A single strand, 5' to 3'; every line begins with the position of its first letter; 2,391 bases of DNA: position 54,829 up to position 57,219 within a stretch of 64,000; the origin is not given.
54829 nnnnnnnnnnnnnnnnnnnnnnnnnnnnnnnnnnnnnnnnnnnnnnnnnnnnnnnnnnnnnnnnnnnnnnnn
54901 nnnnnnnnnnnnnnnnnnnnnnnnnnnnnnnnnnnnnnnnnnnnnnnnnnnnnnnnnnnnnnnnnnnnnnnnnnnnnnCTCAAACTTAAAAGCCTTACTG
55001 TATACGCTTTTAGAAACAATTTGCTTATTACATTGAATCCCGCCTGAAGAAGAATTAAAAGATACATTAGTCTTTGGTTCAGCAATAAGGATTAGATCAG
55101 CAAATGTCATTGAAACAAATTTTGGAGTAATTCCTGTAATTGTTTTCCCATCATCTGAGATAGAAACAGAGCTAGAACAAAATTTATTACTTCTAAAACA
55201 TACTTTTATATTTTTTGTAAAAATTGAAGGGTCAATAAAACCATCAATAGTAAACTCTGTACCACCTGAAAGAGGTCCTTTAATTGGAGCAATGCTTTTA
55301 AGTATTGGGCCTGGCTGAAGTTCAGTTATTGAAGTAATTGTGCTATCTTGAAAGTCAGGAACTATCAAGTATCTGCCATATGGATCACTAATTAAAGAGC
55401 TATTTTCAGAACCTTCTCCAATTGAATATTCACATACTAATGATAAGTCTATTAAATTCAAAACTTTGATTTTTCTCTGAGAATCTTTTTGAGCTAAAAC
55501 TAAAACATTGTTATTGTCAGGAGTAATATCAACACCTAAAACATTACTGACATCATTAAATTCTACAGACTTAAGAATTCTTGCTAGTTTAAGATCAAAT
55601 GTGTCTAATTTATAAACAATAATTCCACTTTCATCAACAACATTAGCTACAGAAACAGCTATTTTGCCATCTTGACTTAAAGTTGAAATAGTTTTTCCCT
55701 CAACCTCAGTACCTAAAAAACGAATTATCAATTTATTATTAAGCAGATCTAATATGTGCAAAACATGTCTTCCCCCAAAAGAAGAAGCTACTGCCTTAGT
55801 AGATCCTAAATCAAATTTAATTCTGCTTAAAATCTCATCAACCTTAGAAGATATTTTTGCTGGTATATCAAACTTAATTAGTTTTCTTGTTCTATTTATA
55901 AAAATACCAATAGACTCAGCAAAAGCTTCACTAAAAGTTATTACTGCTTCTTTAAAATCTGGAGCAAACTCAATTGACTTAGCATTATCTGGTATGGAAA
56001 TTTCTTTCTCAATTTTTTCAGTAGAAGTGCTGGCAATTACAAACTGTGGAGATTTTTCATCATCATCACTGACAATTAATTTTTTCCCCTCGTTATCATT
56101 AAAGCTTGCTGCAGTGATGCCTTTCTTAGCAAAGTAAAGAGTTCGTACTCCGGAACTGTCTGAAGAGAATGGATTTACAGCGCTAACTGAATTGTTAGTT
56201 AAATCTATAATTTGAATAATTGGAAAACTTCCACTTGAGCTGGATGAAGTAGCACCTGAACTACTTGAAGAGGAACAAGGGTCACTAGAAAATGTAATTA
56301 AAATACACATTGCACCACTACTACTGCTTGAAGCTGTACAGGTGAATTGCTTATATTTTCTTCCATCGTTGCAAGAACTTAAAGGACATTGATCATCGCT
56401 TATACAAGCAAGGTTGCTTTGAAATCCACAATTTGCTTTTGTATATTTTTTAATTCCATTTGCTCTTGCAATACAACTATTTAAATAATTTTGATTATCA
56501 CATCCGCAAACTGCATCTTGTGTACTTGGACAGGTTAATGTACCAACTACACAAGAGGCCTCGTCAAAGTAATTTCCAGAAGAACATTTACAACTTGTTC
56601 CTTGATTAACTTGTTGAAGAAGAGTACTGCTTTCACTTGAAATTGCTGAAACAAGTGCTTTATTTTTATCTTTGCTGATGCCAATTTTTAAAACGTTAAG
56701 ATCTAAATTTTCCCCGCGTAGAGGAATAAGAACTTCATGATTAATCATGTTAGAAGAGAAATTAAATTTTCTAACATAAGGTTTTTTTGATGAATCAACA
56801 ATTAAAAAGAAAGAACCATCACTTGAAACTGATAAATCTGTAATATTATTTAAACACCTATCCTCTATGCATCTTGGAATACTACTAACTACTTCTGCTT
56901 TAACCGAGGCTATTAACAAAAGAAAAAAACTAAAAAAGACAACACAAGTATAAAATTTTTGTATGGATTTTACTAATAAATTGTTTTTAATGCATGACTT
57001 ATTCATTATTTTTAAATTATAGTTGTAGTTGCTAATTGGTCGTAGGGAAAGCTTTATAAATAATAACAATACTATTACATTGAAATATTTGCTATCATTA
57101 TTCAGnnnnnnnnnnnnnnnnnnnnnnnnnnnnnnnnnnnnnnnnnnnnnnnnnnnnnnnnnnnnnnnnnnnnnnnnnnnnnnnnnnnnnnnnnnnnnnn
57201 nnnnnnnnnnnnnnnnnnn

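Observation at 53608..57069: Tail-to-tail pair of secreted proteins sharing a Kazal + unnamed Cys-rich module embedded in different scaffolds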

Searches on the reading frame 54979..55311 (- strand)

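Call 19: search_protein_families(library=pfam, proteins=[window:54979-55311:-], max_evalue=10)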
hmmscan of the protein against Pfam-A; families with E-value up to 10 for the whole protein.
seq(111 aa): 1 family
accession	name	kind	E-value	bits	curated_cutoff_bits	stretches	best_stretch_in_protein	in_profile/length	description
PF01833.30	TIG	-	0.014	15.8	20.9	1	2-64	1-58/84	IPT/TIG domain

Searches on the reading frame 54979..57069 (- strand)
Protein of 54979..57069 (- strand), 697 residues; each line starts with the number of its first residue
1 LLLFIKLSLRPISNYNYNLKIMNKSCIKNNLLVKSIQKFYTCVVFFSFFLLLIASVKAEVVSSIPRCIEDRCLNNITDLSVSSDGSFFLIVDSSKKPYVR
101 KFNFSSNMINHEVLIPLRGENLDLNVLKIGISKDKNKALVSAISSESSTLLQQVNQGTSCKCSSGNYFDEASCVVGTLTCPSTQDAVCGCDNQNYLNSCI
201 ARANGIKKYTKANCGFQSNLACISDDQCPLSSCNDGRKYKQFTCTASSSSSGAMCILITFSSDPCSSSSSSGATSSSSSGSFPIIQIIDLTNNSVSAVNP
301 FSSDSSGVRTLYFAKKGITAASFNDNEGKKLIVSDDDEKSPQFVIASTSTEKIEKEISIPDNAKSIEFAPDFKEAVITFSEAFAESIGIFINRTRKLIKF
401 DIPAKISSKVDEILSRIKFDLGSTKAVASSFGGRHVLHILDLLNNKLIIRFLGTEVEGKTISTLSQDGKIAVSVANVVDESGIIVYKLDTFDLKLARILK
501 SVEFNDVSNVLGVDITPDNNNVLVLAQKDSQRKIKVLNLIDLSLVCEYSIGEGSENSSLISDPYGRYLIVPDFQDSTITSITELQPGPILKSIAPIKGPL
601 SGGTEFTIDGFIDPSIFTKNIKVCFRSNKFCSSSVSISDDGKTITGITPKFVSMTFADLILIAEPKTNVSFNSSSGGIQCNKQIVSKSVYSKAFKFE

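Call 3: search_protein_families(library=pfam, proteins=[window:54979-57069:-], max_evalue=1)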
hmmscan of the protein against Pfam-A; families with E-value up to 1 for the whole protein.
window:54979-57069:- (697 aa): 3 families
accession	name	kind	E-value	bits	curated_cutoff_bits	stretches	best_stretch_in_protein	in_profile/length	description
PF07648.20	Kazal_2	-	0.0047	17.4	22.8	1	179-204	5-31/48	Kazal-type serine protease inhibitor domain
PF18975.6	DUF5711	-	0.017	14.8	26.3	1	74-154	94-170/344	Family of unknown function (DUF5711)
PF00050.26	Kazal_1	-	0.22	12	21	1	179-201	8-30/49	Kazal-type serine protease inhibitor domain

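Call 4: search_protein_families(library=ncbifam, proteins=[window:54979-57069:-], max_evalue=1)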
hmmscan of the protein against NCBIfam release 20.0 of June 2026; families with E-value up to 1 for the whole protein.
window:54979-57069:- (697 aa): 2 families
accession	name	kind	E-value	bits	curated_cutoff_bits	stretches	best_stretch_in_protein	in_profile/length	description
NF052342.1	hydrazine_BC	exception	2.3e-05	22.8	1250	1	415-527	126-235/690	hydrazine synthase subunit beta-gamma fusion subunit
NF052340.1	hydrazine_beta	equivalog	6e-05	22.3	560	1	327-528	43-230/372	hydrazine synthase subunit beta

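Call 12: find_homologous_proteins(query=window:54979-57006:-)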
Query window:54979-57006:- (676 aa): 19 proteins with E <= 0.001 among 8000 candidates.
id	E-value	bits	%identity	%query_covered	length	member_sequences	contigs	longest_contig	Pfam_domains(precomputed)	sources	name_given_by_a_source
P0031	0.0e+0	1457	100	100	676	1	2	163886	-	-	-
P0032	1.1e-226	772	45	80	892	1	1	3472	-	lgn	-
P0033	4.1e-211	721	51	80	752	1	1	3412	-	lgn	-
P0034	1.2e-205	703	47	80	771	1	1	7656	-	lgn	-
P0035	1.4e-204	699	47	80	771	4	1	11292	-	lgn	-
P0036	1.9e-200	686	46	80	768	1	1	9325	-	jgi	-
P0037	1.1e-199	683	46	83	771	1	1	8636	-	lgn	-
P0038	1.1e-183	630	49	97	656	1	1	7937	-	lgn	-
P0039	4.3e-183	628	51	80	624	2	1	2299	-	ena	-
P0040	1.2e-180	620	45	66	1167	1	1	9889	-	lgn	-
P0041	2.5e-170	586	45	97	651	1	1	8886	-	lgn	-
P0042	1.3e-162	561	44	79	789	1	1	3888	-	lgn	-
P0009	3.5e-89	318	55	21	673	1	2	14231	-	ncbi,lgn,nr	ncbi:MAG: hypothetical protein HY094_06735 [Candidatus Melainabacteria bacterium]|nr:hypothetical pr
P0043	1.5e-71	260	37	62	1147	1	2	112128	PF17957.8,PF09136.17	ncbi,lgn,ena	-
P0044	2.2e-69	253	54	16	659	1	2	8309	-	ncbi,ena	-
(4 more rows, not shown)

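Call 73: search_protein_families(library=pfam, proteins=[P0032, P0033, P0034, P0036, P0038, P0041, P0043], max_evalue=0.05)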
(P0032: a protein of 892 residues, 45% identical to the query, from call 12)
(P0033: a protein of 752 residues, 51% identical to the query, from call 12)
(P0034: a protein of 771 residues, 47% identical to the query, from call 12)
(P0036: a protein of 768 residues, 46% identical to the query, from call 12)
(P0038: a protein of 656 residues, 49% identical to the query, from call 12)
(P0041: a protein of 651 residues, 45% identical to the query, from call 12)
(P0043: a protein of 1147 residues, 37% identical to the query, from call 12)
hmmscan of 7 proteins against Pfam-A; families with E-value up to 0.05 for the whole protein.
P0032 (892 aa): 1 family
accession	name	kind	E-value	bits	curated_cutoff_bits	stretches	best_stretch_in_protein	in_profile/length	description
PF01833.30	TIG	-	0.027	14.9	20.9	0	779-860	1-73/84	IPT/TIG domain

P0033 (752 aa): 1 family
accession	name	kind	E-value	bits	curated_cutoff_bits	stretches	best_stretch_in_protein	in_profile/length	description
PF01833.30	TIG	-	0.017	15.5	20.9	1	641-719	1-73/84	IPT/TIG domain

P0034 (771 aa): 0 families

P0036 (768 aa): 1 family
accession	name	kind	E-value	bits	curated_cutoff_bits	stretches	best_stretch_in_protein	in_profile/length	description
PF23393.2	Beta-prop_WDR90_POC16_2nd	-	0.0088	15.7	60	0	517-639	122-241/291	WDR90/POC16, second beta-propeller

P0038 (656 aa): 1 family
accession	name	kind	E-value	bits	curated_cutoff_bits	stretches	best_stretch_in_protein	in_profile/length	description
PF01833.30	TIG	-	0.0059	17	20.9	1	545-619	1-69/84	IPT/TIG domain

P0041 (651 aa): 1 family
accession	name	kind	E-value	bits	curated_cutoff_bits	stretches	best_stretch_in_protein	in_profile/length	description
PF01833.30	TIG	-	0.0079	16.6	20.9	1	546-624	1-73/84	IPT/TIG domain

P0043 (1147 aa): 4 families
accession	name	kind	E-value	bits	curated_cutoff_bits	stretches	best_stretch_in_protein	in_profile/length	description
PF09136.16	Glucodextran_B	-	7.3e-13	48.7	27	2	725-806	1-80/83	Glucodextranase, domain B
PF17957.7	Big_7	-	3e-05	25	24.1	1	725-780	1-58/70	Bacterial Ig domain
PF13750.12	Big_3_3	-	0.00072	19.7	27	1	701-810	22-149/157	Bacterial Ig-like domain (group 3)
PF02494.22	HYR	-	0.037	14.8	21.7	1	721-806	2-80/81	HYR domain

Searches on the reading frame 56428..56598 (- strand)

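Call 19: search_protein_families(library=pfam, proteins=[window:56428-56598:-], max_evalue=10)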
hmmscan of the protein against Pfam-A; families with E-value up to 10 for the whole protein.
seq(57 aa): 2 families
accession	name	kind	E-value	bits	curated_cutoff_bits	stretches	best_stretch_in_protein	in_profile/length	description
PF07648.20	Kazal_2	-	0.00042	20.8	22.8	1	22-48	5-32/48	Kazal-type serine protease inhibitor domain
PF00050.26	Kazal_1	-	0.023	15.1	21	1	22-44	8-30/49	Kazal-type serine protease inhibitor domain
